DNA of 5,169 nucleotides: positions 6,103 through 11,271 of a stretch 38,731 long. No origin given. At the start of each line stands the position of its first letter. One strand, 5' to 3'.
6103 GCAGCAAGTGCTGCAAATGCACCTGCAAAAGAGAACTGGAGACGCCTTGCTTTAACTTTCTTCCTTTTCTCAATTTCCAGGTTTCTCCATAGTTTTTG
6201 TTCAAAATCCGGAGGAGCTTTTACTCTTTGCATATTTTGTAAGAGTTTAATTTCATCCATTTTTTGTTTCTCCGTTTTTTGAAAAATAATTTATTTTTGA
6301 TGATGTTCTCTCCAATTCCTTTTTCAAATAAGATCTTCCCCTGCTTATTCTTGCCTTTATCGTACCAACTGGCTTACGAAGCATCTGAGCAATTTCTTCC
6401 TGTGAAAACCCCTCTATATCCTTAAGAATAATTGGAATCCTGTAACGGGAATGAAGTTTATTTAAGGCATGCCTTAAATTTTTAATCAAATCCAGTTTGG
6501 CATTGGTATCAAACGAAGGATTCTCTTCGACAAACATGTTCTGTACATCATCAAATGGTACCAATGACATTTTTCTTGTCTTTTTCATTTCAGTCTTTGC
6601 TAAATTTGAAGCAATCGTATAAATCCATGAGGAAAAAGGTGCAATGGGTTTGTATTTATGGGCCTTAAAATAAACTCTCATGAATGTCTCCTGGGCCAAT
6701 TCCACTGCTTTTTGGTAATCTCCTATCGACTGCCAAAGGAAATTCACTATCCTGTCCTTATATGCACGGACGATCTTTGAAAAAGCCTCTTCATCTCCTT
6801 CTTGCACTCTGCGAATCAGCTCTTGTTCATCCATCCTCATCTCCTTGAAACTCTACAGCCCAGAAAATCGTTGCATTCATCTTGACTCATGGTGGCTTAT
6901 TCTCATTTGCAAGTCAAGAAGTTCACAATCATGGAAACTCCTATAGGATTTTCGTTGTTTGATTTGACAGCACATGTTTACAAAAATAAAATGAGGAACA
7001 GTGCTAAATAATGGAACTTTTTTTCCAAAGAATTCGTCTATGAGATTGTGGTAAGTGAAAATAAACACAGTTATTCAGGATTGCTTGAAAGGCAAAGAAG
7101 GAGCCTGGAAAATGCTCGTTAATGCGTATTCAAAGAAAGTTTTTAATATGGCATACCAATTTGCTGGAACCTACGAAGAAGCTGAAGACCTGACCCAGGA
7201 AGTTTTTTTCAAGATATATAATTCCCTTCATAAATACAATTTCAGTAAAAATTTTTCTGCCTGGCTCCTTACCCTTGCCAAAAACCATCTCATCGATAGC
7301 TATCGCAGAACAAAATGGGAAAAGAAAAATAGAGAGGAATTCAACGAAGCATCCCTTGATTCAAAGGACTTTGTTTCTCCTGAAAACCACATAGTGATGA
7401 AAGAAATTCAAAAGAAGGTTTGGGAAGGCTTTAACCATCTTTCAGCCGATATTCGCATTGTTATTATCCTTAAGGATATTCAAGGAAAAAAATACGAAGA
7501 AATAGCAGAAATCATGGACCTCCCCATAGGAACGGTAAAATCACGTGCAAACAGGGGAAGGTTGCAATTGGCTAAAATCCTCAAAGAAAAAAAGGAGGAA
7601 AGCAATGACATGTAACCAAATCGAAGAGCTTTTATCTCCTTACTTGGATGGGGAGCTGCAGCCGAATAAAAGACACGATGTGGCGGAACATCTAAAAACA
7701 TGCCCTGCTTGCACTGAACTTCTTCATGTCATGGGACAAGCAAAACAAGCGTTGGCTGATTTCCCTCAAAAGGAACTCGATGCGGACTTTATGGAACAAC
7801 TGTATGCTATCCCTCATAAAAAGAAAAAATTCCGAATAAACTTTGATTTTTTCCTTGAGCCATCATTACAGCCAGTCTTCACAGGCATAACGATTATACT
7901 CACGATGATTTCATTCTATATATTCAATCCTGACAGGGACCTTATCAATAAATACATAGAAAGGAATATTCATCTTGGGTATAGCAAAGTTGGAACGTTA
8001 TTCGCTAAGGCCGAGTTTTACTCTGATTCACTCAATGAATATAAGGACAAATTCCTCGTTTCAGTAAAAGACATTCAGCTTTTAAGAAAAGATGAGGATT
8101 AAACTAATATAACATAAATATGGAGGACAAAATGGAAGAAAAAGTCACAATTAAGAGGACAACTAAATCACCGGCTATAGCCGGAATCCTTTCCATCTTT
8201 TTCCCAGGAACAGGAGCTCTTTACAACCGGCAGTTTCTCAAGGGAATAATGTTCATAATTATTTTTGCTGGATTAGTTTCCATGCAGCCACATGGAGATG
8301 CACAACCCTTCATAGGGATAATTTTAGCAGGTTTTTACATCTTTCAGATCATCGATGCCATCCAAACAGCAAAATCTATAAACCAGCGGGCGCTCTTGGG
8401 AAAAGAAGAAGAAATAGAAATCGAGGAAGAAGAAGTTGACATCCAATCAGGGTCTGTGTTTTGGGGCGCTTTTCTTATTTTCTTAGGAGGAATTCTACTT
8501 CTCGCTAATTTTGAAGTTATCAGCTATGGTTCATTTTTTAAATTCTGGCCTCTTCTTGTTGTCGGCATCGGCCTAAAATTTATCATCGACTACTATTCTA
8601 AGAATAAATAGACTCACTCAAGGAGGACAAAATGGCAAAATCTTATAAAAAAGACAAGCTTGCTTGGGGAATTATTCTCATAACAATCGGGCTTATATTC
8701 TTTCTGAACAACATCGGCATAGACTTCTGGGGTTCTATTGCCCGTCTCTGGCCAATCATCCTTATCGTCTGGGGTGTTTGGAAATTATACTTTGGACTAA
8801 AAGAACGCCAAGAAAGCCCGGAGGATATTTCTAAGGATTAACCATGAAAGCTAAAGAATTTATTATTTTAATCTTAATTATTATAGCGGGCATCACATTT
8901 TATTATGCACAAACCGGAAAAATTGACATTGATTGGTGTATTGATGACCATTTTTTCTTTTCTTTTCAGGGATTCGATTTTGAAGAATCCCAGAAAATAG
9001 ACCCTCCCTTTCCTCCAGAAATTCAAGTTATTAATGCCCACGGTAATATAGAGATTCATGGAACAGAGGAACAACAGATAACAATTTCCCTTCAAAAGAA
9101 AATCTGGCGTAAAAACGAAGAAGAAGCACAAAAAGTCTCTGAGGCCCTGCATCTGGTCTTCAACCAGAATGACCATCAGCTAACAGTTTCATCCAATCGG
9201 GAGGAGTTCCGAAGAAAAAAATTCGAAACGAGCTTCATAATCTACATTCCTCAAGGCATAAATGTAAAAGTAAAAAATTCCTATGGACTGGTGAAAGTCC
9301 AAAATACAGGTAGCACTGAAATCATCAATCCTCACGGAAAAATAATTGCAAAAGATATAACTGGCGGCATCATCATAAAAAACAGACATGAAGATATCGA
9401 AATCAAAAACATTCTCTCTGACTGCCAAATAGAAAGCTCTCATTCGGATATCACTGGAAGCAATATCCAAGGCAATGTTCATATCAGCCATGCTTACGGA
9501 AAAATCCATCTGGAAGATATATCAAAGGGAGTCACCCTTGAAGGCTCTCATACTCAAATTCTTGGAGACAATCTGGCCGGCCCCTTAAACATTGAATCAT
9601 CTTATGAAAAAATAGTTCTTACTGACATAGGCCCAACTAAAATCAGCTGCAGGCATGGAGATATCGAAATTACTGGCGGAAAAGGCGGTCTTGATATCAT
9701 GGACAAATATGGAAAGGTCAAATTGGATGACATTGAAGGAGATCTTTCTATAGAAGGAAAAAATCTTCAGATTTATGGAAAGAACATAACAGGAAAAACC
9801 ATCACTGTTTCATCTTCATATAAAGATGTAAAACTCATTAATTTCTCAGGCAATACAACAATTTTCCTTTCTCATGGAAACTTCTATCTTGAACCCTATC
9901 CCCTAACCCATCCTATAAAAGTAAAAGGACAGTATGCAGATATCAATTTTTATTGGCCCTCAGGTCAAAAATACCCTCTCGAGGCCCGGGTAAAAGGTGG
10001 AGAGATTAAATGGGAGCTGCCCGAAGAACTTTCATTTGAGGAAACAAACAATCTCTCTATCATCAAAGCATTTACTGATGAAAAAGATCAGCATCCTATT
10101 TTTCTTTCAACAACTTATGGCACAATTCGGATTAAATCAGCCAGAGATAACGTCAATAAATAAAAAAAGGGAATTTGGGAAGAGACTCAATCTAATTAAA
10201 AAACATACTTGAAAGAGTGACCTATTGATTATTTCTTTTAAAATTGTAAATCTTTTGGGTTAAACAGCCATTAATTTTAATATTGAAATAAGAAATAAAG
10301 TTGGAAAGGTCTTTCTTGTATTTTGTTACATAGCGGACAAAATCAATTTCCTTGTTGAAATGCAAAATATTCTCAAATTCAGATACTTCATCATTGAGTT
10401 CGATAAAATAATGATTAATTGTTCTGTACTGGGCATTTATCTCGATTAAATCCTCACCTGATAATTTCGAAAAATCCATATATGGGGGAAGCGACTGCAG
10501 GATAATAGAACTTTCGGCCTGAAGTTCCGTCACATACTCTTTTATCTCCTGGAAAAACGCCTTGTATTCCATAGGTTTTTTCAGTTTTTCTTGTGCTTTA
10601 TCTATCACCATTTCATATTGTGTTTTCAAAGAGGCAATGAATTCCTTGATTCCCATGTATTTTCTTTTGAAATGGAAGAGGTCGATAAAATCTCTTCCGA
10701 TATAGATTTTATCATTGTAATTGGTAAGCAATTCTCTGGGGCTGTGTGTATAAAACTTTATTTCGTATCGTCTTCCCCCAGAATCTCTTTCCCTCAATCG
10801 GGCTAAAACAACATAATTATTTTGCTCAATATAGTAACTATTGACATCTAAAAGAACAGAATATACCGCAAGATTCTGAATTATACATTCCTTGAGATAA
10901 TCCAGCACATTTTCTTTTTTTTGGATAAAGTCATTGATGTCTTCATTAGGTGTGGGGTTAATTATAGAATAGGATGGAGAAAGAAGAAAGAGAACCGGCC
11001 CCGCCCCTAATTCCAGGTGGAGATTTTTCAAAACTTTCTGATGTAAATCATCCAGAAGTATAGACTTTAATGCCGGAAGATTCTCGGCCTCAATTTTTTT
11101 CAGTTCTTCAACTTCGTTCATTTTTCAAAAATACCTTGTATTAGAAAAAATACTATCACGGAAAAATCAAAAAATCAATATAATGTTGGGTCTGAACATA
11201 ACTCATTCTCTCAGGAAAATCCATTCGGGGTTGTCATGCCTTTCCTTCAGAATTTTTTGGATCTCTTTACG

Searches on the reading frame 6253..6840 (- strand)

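Call 66: search_protein_families(library=pfam, proteins=[window:6253-6840:-], max_evalue=0.001)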
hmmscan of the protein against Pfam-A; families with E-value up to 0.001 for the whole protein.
window:6253-6840:- (195 aa): 4 families
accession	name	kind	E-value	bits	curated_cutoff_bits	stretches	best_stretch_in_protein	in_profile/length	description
PF08281.18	Sigma70_r4_2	-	4.7e-15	55.4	25.7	1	121-170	3-52/54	Sigma-70, region 4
PF04542.20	Sigma70_r2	-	4e-12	46.2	24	1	23-89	1-69/71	Sigma-70 region 2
PF04545.22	Sigma70_r4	-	1.3e-06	28.3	24.1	1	125-174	1-50/50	Sigma-70, region 4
PF07638.17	Sigma70_ECF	-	2.3e-05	24.8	21.1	0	110-177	115-184/185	ECF sigma factor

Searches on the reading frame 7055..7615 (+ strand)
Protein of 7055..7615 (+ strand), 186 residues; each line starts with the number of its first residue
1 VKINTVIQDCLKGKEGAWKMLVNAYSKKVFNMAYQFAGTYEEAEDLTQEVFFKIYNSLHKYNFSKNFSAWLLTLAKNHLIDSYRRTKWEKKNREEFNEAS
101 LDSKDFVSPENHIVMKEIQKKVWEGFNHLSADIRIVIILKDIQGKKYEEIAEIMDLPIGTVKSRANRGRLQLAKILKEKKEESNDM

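Call 66: search_protein_families(library=pfam, proteins=[window:7055-7615:+], max_evalue=0.001)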
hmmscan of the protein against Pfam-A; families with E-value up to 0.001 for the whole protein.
window:7055-7615:+ (186 aa): 4 families
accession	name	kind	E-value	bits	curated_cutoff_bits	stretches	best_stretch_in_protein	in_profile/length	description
PF04542.20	Sigma70_r2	-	2.6e-18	66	24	1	21-88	1-70/71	Sigma-70 region 2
PF08281.18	Sigma70_r4_2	-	1.6e-13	50.5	25.7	1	126-172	8-54/54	Sigma-70, region 4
PF04545.22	Sigma70_r4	-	1.2e-06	28.4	24.1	1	127-172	3-48/50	Sigma-70, region 4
PF07638.17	Sigma70_ECF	-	6.8e-05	23.3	21.1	1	6-169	7-176/185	ECF sigma factor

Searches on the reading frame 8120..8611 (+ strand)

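Call 66: search_protein_families(library=pfam, proteins=[window:8120-8611:+], max_evalue=0.001)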
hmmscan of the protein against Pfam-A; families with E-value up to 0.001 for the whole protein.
window:8120-8611:+ (163 aa): 3 families
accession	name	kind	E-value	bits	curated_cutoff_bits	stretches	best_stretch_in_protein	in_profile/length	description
PF18917.5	LiaI-LiaF-like_TM1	-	2.6e-10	40.7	27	1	113-155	1-42/42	LiaI-LiaF-like transmembrane region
PF22570.1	LiaF-TM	-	3e-08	34.8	27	1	114-158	1-45/98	LiaF transmembrane domain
PF18935.5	DUF5683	-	6.8e-05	23.3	26.7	0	16-53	3-37/151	Family of unknown function (DUF5683)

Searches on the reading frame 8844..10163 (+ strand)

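Call 43: search_protein_families(library=pfam, proteins=[window:8844-10163:+], max_evalue=1)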
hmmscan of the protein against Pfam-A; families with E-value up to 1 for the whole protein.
window:8844-10163:+ (439 aa): 3 families
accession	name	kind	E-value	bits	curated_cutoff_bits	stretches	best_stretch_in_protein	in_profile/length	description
PF22744.3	Toast-rack_PspC-Cterm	-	0.00025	21.2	27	1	68-151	16-102/136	ToastRack found in some PspC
PF19910.5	DUF6383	-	0.05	14.2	23.7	0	59-82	11-34/74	Domain of unknown function (DUF6383)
PF01991.23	vATP-synt_E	-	0.43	10.4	24.2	0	151-191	146-179/199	ATP synthase (E/31 kDa) subunit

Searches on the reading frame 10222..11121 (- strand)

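Call 43: search_protein_families(library=pfam, proteins=[window:10222-11121:-], max_evalue=1)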
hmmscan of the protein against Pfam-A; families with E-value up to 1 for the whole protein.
window:10222-11121:- (299 aa): 2 families
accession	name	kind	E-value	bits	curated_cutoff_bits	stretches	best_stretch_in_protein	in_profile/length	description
PF25009.1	DUF7785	-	0.077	13.9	27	1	176-231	40-93/98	Domain of unknown function (DUF7785)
PF21293.2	RNAseD_HRDC_C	-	0.23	11.8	25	1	185-206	2-23/66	Ribonuclease D, C-terminal HRDC domain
